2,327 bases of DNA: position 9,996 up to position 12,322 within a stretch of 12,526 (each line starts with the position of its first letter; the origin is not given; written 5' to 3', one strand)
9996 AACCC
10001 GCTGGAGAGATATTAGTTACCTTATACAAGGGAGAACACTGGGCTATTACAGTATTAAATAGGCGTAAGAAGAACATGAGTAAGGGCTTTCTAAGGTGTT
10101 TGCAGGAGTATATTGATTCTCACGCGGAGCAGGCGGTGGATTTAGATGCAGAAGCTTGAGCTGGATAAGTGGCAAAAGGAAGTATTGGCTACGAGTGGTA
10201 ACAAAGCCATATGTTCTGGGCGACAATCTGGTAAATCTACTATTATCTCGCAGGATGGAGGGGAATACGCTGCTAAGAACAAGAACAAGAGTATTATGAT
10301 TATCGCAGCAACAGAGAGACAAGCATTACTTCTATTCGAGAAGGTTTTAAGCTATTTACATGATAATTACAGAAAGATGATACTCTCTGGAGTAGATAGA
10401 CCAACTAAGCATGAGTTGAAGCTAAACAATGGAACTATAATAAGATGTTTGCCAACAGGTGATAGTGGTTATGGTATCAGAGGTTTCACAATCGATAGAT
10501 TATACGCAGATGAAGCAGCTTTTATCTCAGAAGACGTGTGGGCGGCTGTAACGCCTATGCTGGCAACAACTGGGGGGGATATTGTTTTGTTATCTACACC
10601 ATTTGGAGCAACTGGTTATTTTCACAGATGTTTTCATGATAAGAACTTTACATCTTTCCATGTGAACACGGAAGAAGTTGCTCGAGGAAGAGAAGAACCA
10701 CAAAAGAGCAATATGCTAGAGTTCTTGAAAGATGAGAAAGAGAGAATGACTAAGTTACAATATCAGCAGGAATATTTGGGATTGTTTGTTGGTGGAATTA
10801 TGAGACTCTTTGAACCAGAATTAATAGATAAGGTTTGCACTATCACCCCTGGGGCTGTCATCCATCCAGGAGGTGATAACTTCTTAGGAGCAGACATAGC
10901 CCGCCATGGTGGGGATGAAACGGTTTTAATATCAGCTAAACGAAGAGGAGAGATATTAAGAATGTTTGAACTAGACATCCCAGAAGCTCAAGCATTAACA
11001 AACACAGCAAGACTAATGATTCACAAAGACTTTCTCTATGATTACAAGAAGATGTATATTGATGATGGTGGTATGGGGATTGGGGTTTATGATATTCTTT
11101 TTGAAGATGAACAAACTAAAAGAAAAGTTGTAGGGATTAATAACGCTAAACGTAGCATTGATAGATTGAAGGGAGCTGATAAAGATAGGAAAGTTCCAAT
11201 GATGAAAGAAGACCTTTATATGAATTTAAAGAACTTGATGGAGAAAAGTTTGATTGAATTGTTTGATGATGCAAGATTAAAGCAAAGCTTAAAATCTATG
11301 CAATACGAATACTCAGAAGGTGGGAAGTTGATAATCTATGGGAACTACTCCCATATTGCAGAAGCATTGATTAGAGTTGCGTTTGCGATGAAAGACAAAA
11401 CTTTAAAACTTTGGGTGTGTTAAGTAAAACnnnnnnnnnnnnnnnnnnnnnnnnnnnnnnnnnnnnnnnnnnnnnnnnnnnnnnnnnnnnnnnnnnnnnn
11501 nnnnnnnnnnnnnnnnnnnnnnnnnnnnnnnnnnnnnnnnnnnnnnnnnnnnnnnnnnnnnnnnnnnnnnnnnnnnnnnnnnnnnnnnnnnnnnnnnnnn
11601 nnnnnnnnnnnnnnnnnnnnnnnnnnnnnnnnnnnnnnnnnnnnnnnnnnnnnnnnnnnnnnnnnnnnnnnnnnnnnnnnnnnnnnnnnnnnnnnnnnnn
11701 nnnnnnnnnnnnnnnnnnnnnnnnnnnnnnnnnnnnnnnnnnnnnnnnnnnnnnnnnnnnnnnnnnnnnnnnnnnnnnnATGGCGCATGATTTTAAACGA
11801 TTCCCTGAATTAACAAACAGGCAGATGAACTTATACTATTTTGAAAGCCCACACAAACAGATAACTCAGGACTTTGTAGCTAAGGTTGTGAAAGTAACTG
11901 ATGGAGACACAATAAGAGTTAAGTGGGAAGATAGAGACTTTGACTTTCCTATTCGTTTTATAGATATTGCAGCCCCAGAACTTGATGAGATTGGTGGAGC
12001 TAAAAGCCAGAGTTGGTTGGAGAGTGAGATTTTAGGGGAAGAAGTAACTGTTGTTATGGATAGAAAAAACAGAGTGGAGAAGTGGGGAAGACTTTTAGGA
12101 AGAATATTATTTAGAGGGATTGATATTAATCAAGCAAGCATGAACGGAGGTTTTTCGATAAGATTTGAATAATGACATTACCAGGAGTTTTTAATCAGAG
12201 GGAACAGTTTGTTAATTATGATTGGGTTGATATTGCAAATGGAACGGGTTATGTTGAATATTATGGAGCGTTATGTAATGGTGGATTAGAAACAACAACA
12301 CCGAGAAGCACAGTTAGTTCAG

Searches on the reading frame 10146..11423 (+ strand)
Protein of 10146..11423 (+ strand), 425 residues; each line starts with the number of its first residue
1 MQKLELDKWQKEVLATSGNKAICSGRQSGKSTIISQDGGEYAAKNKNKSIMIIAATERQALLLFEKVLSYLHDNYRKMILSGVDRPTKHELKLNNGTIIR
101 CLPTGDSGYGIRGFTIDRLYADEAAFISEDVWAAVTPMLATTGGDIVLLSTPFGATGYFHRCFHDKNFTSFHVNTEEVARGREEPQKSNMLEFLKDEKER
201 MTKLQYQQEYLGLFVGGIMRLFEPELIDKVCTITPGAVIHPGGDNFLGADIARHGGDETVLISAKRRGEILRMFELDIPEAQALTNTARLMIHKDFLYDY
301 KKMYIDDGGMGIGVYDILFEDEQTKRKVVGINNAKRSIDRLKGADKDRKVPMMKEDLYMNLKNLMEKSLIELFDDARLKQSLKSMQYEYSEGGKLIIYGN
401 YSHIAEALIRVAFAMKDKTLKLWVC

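Call 7: search_protein_families(library=pfam, proteins=[window:10146-11423:+], max_evalue=0.01)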
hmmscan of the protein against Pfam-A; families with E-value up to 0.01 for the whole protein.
window:10146-11423:+ (425 aa): 1 family
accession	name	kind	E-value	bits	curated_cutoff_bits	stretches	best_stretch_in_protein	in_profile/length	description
PF03237.21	Terminase_6N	-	2.7e-10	40.7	22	1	24-222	4-208/215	Terminase large subunit, T4likevirus-type, N-terminal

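Call 8: search_protein_families(library=phrogs, proteins=[window:10146-11423:+], max_evalue=0.001)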
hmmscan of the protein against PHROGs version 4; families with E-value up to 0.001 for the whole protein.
window:10146-11423:+ (425 aa): 5 families
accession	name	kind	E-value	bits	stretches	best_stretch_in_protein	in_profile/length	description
phrog_2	-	head and packaging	1.9e-42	147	1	5-415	265-589/807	terminase large subunit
phrog_7579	-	head and packaging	9.8e-30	104.5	1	4-232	3-231/239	terminase large subunit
phrog_36964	-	head and packaging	3.4e-06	26.4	1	41-160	445-565/890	terminase large subunit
phrog_5902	-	unknown function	7.5e-06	26.5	1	121-194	161-243/359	-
phrog_5909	-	head and packaging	9.1e-05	22.7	1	148-330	5-192/285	terminase large subunit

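Call 11: find_related_loci(query=window:10146-11423:+, collection=viral_contigs, flank=10000)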
Query window:10146-11423:+ (425 aa) in viral_contigs; peptide patterns used: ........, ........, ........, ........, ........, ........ (x = any residue, [..] = any of these).
12 stretches matched a pattern; 7 encode a relative of the query (tblastn E <= 1e-3); 7 distinct loci.
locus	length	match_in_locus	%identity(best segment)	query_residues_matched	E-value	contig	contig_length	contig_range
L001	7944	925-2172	69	4-422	0e+0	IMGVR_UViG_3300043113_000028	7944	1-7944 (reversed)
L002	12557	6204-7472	66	1-422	0e+0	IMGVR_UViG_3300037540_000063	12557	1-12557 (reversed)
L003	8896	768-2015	65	4-424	8e-178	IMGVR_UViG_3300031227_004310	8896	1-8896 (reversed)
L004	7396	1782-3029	65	4-424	2e-178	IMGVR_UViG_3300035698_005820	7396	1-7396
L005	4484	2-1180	67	34-424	5e-180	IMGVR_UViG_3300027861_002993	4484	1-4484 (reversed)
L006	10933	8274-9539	49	4-424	1e-119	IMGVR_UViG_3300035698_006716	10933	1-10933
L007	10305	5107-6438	39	4-423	3e-93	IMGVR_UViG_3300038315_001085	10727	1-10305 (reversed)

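Call 25: find_related_loci(query=A1, collection=metagenome_contigs, flank=10000)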
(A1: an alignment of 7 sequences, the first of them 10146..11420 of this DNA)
Query A1 (425 aa) in metagenome_contigs; peptide patterns used: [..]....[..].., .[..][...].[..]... (x = any residue, [..] = any of these).
599 stretches matched a pattern (row limit reached: there are more); 380 encode a relative of the query (tblastn E <= 1e-3); the best 80 are kept; 80 distinct loci.
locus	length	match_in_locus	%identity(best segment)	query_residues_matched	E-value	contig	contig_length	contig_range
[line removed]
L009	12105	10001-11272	68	1-424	0e+0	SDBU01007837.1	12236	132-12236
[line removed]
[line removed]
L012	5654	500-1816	65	3-424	0e+0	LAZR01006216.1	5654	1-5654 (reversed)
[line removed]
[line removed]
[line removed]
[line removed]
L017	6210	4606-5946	65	3-422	0e+0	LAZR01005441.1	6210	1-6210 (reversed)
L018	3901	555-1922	62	3-424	0e+0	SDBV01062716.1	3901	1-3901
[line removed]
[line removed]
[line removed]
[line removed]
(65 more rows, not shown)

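Call 34: find_related_loci(query=A1, collection=genome_contigs, flank=10000)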
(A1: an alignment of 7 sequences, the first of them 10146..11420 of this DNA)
Query A1 (425 aa) in genome_contigs; peptide patterns used: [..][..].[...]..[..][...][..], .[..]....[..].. (x = any residue, [..] = any of these).
65 stretches matched a pattern; 7 encode a relative of the query (tblastn E <= 1e-3); 7 distinct loci.
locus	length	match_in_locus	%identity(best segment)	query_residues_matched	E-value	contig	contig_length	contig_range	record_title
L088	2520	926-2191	64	2-423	0e+0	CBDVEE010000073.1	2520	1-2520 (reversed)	MAG TPA_asm: uncultured archaeon isolate SRR22302353_concoct_106 genome assembly, contig: ERZ25073599.34107, whole genom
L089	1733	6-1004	61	95-422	3e-145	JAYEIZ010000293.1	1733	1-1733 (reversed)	MAG: Nanoarchaeota archaeon isolate MAG177 MAG177_293, whole genome shotgun sequence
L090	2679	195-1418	50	6-424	1e-132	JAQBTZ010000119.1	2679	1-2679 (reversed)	MAG: bacterium isolate casp150-mb.130 NODE_86242_length_2679_cov_0.043411, whole genome shotgun sequence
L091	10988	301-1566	49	1-425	6e-125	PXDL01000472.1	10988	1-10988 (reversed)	MAG: Balneolia bacterium isolate T3Sed10_333R1 T3-Sed10-C14163, whole genome shotgun sequence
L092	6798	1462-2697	49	1-424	8e-121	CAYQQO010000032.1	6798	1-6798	MAG TPA_asm: uncultured Candidatus Saccharibacteria bacterium isolate SRP141376_co2_317 genome assembly, contig: NODE_19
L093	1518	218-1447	46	2-423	2e-119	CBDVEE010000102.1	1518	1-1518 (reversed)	MAG TPA_asm: uncultured archaeon isolate SRR22302353_concoct_106 genome assembly, contig: ERZ25073599.79012, whole genom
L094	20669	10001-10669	32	2-223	2e-26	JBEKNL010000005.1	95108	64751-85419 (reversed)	MAG: Candidatus Korobacteraceae bacterium isolate SPRUCE 416 SPRUCE_416_5, whole genome shotgun sequence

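Call 52: find_homologous_proteins(query=window:10146-11420:+, max_evalue=1e-60)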
Query window:10146-11420:+ (425 aa): 1772 proteins with E <= 1e-60 among 7687 candidates; the best 120 are listed.
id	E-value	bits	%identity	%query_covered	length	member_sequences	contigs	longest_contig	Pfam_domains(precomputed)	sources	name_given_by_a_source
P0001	2.1e-284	961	100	100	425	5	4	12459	PF03237.22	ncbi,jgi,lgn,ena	-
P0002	7.5e-212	722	77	99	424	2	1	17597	PF03237.22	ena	-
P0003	5.1e-201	686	73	99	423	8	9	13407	PF03237.22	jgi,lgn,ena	-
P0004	4.3e-189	647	68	99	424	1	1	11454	PF03237.22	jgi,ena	-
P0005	2.1e-187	641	68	99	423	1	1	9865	PF03237.22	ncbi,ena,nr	ncbi:MAG: hypothetical protein GWP19_00925 [Planctomycetia bacterium]|nr:hypothetical protein [Planc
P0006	5.8e-187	640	69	99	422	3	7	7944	PF03237.22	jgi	jgi:hypothetical protein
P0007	2.5e-185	634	68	99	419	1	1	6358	PF03237.22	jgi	-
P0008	4.7e-185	633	68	99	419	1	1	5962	PF03237.22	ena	-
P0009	1.0e-184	632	68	99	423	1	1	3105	PF03237.22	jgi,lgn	jgi:hypothetical protein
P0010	2.2e-184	631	68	100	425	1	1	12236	PF03237.22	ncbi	-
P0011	4.2e-184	630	67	99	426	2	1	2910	PF03237.22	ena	-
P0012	5.5e-184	630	68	99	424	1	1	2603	PF03237.22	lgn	-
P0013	9.8e-184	629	67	99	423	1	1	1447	PF03237.22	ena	-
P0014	3.7e-183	627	66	99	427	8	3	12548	PF03237.22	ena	-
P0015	4.9e-183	627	68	99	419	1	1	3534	PF03237.22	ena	-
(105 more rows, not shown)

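Call 53: find_encoding_contigs(protein=P0002, flank=10000, max_places=3)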
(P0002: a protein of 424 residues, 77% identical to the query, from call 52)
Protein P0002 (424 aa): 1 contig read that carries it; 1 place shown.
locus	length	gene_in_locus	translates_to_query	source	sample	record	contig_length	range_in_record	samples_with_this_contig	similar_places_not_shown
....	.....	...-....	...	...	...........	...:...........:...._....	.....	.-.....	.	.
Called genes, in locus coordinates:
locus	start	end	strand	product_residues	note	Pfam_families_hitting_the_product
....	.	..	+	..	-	?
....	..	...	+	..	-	-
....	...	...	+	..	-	-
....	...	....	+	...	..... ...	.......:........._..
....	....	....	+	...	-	-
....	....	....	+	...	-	-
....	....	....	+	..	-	-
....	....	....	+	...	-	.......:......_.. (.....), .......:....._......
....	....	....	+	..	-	-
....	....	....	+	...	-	-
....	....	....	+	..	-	-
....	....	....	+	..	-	-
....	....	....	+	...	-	-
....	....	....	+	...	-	-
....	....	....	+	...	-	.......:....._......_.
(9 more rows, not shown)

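Call 54: find_encoding_contigs(protein=P0003, flank=10000, max_places=6)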
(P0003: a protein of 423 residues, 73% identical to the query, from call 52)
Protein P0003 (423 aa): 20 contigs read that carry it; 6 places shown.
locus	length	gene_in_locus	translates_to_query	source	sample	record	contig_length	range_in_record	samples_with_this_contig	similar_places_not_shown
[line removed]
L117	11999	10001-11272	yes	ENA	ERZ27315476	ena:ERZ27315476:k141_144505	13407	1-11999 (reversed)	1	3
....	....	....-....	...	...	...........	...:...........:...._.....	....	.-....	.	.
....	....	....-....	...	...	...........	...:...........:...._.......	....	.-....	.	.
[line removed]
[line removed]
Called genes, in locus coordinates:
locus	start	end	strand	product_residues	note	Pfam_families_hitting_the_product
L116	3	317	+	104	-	?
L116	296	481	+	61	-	-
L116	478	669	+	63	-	-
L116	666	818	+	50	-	-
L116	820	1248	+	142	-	-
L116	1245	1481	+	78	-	-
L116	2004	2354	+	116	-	-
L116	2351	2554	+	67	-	-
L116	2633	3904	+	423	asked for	PF03237:Terminase_6N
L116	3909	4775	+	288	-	-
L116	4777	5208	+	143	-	-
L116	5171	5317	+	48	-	-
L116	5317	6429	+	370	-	PF04860:Phage_portal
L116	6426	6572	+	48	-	-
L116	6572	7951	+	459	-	-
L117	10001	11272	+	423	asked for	PF03237:Terminase_6N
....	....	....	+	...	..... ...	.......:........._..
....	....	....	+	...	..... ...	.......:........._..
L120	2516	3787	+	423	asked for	PF03237:Terminase_6N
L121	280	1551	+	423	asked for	PF03237:Terminase_6N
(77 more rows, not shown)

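Call 119: search_protein_families(library=pfam, proteins=[L017:137-793:+, L017:1249-1731:-, L017:1924-2535:-, L017:3223-3510:-, L017:2638-2865:-], max_evalue=0.01)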
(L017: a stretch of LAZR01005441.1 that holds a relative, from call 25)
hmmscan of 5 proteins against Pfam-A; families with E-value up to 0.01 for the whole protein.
L017:137-793:+ (218 aa): 1 family
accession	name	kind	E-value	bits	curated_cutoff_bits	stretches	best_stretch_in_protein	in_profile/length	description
PF18573.7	BclA_C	-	0.0011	19.3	38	1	109-195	30-107/128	BclA C-terminal domain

L017:1249-1731:- (160 aa): 0 families

L017:1924-2535:- (203 aa): 0 families

L017:3223-3510:- (95 aa): 0 families

L017:2638-2865:- (75 aa): 1 family
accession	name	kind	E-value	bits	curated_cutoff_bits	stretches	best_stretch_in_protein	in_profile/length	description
PF25651.1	Baculo_P15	-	0.0027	18.4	27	1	10-70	6-64/120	Baculovirus putative 15 kDa capsid protein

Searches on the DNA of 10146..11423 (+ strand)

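Call 18: search_rna_families(sources=[L001, L002, L003, L004, L005, L006, L007], threshold=evalue, max_evalue=1, show_alignments=3)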
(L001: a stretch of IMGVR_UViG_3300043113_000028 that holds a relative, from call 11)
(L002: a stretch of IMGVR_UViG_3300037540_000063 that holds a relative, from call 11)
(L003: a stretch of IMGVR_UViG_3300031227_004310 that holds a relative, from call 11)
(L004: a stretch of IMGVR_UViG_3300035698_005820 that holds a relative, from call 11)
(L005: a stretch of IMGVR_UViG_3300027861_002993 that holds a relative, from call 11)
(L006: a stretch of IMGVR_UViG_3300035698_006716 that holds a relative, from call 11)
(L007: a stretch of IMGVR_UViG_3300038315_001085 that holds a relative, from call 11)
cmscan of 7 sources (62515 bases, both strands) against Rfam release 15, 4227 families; matches with E-value up to 1: 0.
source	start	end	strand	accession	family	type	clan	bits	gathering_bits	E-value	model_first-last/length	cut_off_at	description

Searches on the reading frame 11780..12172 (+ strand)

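Call 61: search_protein_families(library=pfam, proteins=[window:11780-12172:+], max_evalue=1)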
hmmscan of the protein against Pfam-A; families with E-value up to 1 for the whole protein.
window:11780-12172:+ (130 aa): 1 family
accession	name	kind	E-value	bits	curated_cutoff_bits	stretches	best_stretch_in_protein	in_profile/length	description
PF00565.23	SNase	-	0.00091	20.1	21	1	58-124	2-72/107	Staphylococcal nuclease homologue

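Call 62: search_protein_families(library=phrogs, proteins=[window:11780-12172:+], max_evalue=0.1)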
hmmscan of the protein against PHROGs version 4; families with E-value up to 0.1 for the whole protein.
window:11780-12172:+ (130 aa): 4 families
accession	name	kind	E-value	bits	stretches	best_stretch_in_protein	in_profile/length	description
phrog_452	-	DNA, RNA and nucleotide metabolism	1.7e-12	48.5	1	21-118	58-166/201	endonuclease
phrog_8809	-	unknown function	2e-06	26.1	1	27-125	1094-1200/2317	-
phrog_20876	-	DNA, RNA and nucleotide metabolism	0.00026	21.1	1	33-121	166-249/395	nuclease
phrog_18798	-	unknown function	0.088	14.1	0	30-70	3-38/124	-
